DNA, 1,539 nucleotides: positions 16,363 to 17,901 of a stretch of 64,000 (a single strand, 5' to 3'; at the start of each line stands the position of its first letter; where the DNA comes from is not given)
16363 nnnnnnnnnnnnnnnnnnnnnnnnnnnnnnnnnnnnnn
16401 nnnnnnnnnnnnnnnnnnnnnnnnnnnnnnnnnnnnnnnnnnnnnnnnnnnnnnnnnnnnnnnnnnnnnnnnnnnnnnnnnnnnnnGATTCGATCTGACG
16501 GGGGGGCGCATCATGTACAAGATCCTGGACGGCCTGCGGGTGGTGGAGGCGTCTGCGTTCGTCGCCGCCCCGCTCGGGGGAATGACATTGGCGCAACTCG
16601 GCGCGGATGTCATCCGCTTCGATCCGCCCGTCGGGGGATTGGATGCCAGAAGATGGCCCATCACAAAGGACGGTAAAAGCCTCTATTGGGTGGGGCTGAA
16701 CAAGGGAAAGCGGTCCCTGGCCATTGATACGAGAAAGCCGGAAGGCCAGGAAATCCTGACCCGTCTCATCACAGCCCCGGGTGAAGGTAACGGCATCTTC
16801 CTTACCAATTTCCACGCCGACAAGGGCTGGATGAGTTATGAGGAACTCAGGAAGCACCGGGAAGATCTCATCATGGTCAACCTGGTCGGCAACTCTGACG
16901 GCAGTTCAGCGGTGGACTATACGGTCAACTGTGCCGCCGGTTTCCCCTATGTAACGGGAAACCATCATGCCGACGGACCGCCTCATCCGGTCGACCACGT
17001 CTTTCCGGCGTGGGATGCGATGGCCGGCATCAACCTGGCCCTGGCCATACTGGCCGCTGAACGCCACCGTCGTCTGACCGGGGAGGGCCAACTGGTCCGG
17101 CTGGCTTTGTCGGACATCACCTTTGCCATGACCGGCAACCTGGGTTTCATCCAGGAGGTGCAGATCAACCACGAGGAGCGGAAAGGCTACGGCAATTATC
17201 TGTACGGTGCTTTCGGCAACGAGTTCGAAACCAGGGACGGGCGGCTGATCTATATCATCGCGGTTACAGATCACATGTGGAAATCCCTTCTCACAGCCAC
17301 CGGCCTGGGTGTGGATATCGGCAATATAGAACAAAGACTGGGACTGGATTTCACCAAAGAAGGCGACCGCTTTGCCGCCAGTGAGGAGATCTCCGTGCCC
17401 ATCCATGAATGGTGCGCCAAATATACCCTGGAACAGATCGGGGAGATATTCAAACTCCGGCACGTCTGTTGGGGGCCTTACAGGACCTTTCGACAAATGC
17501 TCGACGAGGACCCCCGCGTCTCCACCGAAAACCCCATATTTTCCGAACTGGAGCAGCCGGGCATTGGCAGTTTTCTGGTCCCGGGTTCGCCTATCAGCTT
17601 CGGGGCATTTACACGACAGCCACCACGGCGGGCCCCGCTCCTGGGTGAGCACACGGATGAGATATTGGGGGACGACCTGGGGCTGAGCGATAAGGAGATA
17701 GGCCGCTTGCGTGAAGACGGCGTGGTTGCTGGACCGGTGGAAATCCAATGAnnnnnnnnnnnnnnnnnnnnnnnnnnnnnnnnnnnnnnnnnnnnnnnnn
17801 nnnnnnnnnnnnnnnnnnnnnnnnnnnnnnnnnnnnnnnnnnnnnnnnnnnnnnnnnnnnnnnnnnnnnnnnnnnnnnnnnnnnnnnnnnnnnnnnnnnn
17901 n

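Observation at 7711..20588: Chloroflexus-type 3-hydroxypropionate bi-cycle glyoxylate-assimilation genes (mch; mcl-mct-meh) in a gammaproteobacterial context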

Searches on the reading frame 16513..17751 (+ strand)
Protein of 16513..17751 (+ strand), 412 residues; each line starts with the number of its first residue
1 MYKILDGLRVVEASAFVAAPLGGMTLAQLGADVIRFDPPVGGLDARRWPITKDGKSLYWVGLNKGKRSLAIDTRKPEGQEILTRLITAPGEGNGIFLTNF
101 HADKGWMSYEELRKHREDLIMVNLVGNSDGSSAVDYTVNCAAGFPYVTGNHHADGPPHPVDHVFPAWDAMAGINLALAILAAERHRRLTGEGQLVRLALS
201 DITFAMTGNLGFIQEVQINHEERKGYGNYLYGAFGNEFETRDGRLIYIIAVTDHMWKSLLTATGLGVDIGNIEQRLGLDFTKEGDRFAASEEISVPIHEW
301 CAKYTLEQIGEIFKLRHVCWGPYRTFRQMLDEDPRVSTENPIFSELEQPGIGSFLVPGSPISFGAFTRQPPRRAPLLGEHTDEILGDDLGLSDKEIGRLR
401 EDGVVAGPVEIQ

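Call 3: search_protein_families(library=ncbifam, proteins=[window:16513-17751:+], max_evalue=0.00001)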
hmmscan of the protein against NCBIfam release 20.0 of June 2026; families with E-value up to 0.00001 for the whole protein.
window:16513-17751:+ (412 aa): 7 families
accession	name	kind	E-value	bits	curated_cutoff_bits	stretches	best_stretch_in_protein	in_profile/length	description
TIGR04253.1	mesacon_CoA_iso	equivalog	5.6e-163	542.6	725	1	4-408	2-403/403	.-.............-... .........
NF003809.0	PRK05398.1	subfamily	4.5e-39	134.2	442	2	1-204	1-205/416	formyl-CoA transferase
TIGR03253.1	oxalate_frc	equivalog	1.8e-35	122.5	504.2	2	3-202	2-202/416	formyl-CoA transferase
NF041294.1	Scnl_mescCoAtase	equivalog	1.5e-34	119.8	700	1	4-385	3-380/381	succinyl-CoA:mesaconate CoA-transferase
NF052585.1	SucGlutTfsCaiB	equivalog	2.8e-31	108.5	750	1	5-386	8-386/394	succinate--glutarate CoA-transferase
NF008511.0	PRK11430.1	equivalog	4.2e-15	55.8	522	1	5-265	10-268/381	CoA:oxalate CoA-transferase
NF002914.1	PRK03525.1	equivalog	2e-11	43.5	413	1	2-405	7-397/400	L-carnitine CoA-transferase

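Call 4: search_protein_families(library=pfam, proteins=[window:16513-17751:+], max_evalue=0.00001)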
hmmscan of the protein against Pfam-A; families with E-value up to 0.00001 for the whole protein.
window:16513-17751:+ (412 aa): 1 family
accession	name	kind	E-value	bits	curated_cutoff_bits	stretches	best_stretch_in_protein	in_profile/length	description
PF02515.22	CoA_transf_3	-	4.3e-62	210.8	23.3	1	5-381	1-366/366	CoA-transferase family III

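Call 6: search_solved_structures(query=window:16513-17751:+, max_evalue=0.00001, show_alignments=1)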
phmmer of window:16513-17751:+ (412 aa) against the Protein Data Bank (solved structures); distinct sequences matched with E-value up to 0.00001: 32.
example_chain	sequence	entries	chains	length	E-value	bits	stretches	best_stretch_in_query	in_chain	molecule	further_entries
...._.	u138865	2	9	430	2.7e-156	523.8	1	3-408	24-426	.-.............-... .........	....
7xkg_A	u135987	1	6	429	2.4e-154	517.4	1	3-410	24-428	Acyl-CoA transferase/carnitine dehydratase-like protein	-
1pqy_A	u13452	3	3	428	3.3e-26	95.2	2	5-206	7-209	Hypothetical protein yfdW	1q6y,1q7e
9br6_A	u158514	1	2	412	5.5e-26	94.5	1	3-405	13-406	Succinate--hydroxymethylglutarate CoA-transferase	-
1pt5_A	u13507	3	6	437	1.2e-25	93.4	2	5-206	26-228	Hypothetical protein yfdW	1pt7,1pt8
9br7_A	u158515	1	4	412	1.6e-25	93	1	3-405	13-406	Succinate--hydroxymethylglutarate CoA-transferase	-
2vjo_A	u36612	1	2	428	1e-23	87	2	1-204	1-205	FORMYL-COENZYME A TRANSFERASE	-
1p5h_A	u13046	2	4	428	1.4e-23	86.6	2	1-204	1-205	Formyl-coenzyme A transferase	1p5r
2vjn_A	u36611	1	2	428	1.9e-23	86.1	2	1-204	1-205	FORMYL-COENZYME A TRANSFERASE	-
2vjk_A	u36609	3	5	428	1.9e-23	86.1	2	1-204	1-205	FORMYL-COENZYME A TRANSFERASE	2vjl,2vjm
1t4c_A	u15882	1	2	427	3.9e-23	85.1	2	3-204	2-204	Formyl-CoA:oxalate CoA-transferase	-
2vjm_B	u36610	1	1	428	1.2e-22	83.5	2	1-204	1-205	FORMYL-COENZYME A TRANSFERASE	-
1vgr_A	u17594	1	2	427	1.2e-22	83.5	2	3-204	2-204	Formyl-coenzyme A transferase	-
1vgq_A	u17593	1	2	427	1.5e-22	83.2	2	3-204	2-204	Formyl-coenzyme A transferase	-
1t3z_A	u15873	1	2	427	1.7e-22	83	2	3-204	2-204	Formyl-coenzyme A transferase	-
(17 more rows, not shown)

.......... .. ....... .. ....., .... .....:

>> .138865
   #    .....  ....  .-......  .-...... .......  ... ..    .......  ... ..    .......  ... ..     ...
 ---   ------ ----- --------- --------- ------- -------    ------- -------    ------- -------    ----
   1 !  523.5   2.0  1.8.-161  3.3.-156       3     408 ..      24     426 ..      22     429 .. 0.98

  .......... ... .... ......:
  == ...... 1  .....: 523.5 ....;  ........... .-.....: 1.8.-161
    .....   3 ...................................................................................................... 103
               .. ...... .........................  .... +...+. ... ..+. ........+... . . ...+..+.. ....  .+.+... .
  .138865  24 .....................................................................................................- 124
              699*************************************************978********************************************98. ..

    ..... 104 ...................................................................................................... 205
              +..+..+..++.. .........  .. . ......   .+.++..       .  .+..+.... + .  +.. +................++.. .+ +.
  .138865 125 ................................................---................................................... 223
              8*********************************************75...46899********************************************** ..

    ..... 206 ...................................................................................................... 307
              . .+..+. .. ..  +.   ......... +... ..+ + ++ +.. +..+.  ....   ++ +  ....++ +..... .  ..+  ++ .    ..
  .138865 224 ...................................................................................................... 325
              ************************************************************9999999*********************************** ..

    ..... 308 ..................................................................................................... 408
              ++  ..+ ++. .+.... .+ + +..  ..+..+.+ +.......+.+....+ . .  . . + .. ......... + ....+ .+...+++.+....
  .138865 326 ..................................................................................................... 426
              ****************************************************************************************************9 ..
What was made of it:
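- Checked: The next, formyl-CoA transferases, score about 95 bits (call 6).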

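Call 12: find_homologous_proteins(query=window:16513-17751:+, max_evalue=1e-30)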
Query window:16513-17751:+ (412 aa): 8000 proteins with E <= 1e-30 among 8000 candidates; the best 120 are listed.
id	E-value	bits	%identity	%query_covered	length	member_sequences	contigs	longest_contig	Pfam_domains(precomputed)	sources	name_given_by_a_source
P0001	3.0e-281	950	100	100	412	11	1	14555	PF02515.23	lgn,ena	-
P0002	3.9e-270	914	95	100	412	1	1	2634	PF02515.23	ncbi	-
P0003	1.6e-266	902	94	100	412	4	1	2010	PF02515.23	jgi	jgi:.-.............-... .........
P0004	5.5e-265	897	94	100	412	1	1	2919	PF02515.23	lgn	-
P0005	5.2e-264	894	94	100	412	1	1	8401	PF02515.23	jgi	-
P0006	4.9e-226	769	80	100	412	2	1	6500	PF02515.23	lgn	-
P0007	2.3e-225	766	79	100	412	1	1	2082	PF02515.23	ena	-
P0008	2.4e-225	766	80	100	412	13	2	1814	PF02515.23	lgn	-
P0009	2.7e-225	766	80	100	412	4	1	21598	PF02515.23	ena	-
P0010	7.5e-225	765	79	100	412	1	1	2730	PF02515.23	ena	-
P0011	6.3e-224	762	80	100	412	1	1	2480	PF02515.23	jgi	jgi:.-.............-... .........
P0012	6.6e-224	761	80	100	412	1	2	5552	PF02515.23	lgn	-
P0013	6.7e-224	761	80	100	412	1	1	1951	PF02515.23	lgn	-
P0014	7.6e-224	761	79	100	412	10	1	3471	PF02515.23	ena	-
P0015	8.2e-224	761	80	100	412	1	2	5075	PF02515.23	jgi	jgi:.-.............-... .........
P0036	7.3e-219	745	79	100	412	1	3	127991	PF02515.23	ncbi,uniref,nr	ncbi:CoA transferase [Candidatus Thiosymbion oneisti]|uniref:CoA transferase n=1 Tax=Candidatus Thio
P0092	2.1e-188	645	68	100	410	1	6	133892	PF02515.23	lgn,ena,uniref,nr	uniref:Mesaconyl-CoA C1-C4 CoA transferase n=1 Tax=Candidatus Kentrum sp. MB TaxID=2138164 RepID=A0A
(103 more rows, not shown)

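Call 19: find_related_loci(query=A1, collection=genome_contigs, flank=10000)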
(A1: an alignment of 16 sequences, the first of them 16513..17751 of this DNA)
Query A1 (412 aa) in genome_contigs; peptide patterns used: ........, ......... (x = any residue, [..] = any of these).
599 stretches matched a pattern (row limit reached: there are more); 576 encode a relative of the query (tblastn E <= 1e-3); the best 80 are kept; 80 distinct loci.
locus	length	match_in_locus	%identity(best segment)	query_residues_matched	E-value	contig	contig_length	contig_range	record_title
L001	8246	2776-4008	79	1-411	0e+0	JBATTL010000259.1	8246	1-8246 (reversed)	MAG: Thiohalocapsa sp. isolate MFD12163_ilm_asm_bin19 k127_20372, whole genome shotgun sequence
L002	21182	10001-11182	82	19-412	0e+0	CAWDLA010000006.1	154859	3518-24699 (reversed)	MAG: uncultured Gammaproteobacteria bacterium isolate MFD03551.bin.2.23 genome assembly, contig: contig_13324, whole gen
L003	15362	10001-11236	78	1-412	0e+0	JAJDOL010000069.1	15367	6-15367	MAG: Chromatiaceae bacterium isolate MASpbin.6 k141_96261, whole genome shotgun sequence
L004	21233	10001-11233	72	1-411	0e+0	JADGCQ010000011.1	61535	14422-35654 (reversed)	MAG: Magnetococcales bacterium isolate nWRX3bin6 nWRX3_bin6_NODE_11_length_61535_cov_212.465875, whole genome shotgun se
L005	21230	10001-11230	75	1-410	0e+0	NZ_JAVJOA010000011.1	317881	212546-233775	MAG: Pseudohaliea sp. isolate A1-SPW-12 k141_28425, whole genome shotgun sequence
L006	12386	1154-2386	72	1-411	0e+0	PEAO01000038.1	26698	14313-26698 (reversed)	MAG: Magnetococcales bacterium DCbin2 scaffold201, whole genome shotgun sequence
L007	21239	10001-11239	70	1-412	0e+0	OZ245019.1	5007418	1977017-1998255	MAG: Sedimenticolaceae bacterium isolate 589e57f1-2ac3-4055-bd81-a33b47c3c60b genome assembly, chromosome: 1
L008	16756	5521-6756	69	1-412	0e+0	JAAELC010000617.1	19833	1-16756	MAG: Gammaproteobacteria bacterium isolate Bco_10 BcoG_CONTIG2855630, whole genome shotgun sequence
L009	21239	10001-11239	70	1-412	0e+0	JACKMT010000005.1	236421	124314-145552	MAG: Chromatiaceae bacterium isolate HK-STAS-PROT-125 HK-STAS-PROT-125_5, whole genome shotgun sequence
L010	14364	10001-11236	68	1-412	0e+0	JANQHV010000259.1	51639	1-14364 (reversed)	MAG: SAR324 cluster bacterium isolate PL24a_bin.25 k99_4501342, whole genome shotgun sequence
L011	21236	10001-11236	67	1-411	0e+0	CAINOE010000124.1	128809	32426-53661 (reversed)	MAG: uncultured Rhodopila sp. isolate B12_bin-2215 genome assembly, contig: bin-2215:124/215, whole genome shotgun seque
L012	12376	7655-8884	67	1-411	0e+0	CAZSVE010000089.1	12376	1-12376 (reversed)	MAG TPA_asm: uncultured Thiotrichales bacterium isolate binchicken_co397_3 genome assembly, contig: NODE_658_length_1237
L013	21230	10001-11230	64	1-411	0e+0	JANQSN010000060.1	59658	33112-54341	MAG: Alphaproteobacteria bacterium isolate IP29b_bin.98 k99_2950737, whole genome shotgun sequence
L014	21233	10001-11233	62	1-412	7e-178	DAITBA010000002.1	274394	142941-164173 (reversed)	MAG TPA_asm: Rhodocyclaceae bacterium isolate CTOTU46452 NODE_2_length_274394_cov_15.745567, whole genome shotgun sequen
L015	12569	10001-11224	65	1-411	2e-177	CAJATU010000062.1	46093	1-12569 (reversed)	MAG: uncultured Rhodopila sp. isolate G-1_bin-571 genome assembly, contig: bin-571:062/200, whole genome shotgun sequenc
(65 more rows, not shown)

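Call 22: find_encoding_contigs(protein=window:16513-17751:+, flank=10000, max_places=4)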
Protein window:16513-17751:+ (412 aa): 2 contigs read that carry it; 2 places shown.
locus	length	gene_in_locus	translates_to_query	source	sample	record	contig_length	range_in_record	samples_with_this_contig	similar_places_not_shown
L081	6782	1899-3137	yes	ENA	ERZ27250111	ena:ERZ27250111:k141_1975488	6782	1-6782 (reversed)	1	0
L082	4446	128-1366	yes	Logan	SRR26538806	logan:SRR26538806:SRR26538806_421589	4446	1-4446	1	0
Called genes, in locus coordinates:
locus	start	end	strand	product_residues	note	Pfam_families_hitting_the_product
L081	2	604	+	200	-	?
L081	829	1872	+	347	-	PF03328:HpcH_HpaI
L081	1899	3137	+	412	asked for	PF02515:CoA_transf_3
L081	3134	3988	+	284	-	-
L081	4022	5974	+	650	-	PF01144:CoA_trans, PF16957:Mal_decarbox_Al (weak)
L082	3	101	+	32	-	?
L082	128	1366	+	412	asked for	PF02515:CoA_transf_3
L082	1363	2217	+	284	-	PF13452:FAS1_DH_region (faint)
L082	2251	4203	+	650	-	PF01144:CoA_trans, PF16957:Mal_decarbox_Al (weak)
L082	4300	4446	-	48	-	?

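Call 23: find_encoding_contigs(protein=P0002, flank=10000, max_places=3)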
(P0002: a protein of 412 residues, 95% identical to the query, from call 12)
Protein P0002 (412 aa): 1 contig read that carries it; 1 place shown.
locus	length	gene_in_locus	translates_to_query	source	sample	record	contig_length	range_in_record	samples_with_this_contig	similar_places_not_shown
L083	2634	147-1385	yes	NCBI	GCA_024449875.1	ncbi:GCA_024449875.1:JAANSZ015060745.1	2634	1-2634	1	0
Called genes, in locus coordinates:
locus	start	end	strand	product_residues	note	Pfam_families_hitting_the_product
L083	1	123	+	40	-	?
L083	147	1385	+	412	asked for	PF02515:CoA_transf_3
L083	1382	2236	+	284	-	PF13452:FAS1_DH_region (faint)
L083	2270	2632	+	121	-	?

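Call 64: find_encoding_contigs(protein=P0036, flank=10000, max_places=1)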
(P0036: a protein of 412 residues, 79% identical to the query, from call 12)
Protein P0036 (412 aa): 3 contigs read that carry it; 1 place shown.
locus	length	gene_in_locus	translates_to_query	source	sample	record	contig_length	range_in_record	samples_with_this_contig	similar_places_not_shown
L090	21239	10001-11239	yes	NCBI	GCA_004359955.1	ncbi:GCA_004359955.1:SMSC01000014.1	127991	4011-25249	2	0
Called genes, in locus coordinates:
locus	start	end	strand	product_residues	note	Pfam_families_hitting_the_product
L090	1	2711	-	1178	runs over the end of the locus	PF02811:PHP, PF07733:DNA_pol3_alpha, PF17657:DNA_pol3_finger, PF14579:HHH_6, PF01336:tRNA_anti-codon, PF20914:DNA_pol_IIIA_C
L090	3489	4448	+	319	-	-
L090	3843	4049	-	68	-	-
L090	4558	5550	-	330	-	PF00078:RVT_1, PF08388:GIIM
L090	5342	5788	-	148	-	-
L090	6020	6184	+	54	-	-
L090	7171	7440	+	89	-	PF13711:DUF4160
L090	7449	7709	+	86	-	PF10387:DUF2442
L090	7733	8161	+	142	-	-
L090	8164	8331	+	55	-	-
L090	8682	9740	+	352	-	PF03328:HpcH_HpaI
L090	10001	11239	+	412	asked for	PF02515:CoA_transf_3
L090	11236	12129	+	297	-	PF13452:FAS1_DH_region (faint)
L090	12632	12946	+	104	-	-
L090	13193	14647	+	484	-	PF01425:Amidase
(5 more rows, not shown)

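Call 65: find_encoding_contigs(protein=P0092, flank=10000, max_places=1)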
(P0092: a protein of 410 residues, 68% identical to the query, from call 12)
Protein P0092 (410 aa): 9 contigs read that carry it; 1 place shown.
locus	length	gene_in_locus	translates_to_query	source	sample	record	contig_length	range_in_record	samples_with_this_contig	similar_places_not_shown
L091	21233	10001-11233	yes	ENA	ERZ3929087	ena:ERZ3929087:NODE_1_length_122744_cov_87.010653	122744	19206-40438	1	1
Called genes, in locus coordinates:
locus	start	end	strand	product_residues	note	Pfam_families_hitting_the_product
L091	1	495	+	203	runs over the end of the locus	-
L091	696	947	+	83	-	PF00873:ACR_tran (weak)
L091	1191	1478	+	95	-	PF10387:DUF2442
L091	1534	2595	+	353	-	PF00528:BPD_transp_1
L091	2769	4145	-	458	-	PF08448:PAS_4, PF00158:Sigma54_activat, PF14532:Sigma54_activ_2, PF07724:AAA_2 (weak), PF07728:AAA_5, PF25601:AAA_lid_14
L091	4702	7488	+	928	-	PF04879:Molybdop_Fe4S4, PF00384:Molybdopterin, PF01568:Molydop_binding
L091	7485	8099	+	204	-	PF12838:Fer4_7 (weak), PF13187:Fer4_9 (weak), PF13247:Fer4_11, PF13237:Fer4_10 (weak), PF13187:Fer4_9 (weak), PF25160:LdpA_Fe-S-bd (weak), PF12797:Fer4_2 (weak), PF13247:Fer4_11, +3 more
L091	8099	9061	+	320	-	PF03916:NrfD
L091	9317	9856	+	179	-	PF02613:Nitrate_red_del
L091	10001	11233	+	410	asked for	PF02515:CoA_transf_3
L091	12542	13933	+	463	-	PF00206:Lyase_1, PF14698:ASL_C2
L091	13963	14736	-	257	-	PF00132:Hexapep (weak), PF25084:LbH_EIF2B (faint), PF25087:GMPPB_C (weak), PF00132:Hexapep, PF13720:Acetyltransf_11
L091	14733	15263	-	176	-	PF22817:ApeP-like, PF07977:FabA, PF22818:ApeI-like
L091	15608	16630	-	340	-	PF04613:LpxD, PF21711:DCTN5 (faint), PF25087:GMPPB_C (weak), PF00132:Hexapep, PF14602:Hexapep_2 (faint), PF00132:Hexapep (weak), PF25084:LbH_EIF2B (weak)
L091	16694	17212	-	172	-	PF03938:OmpH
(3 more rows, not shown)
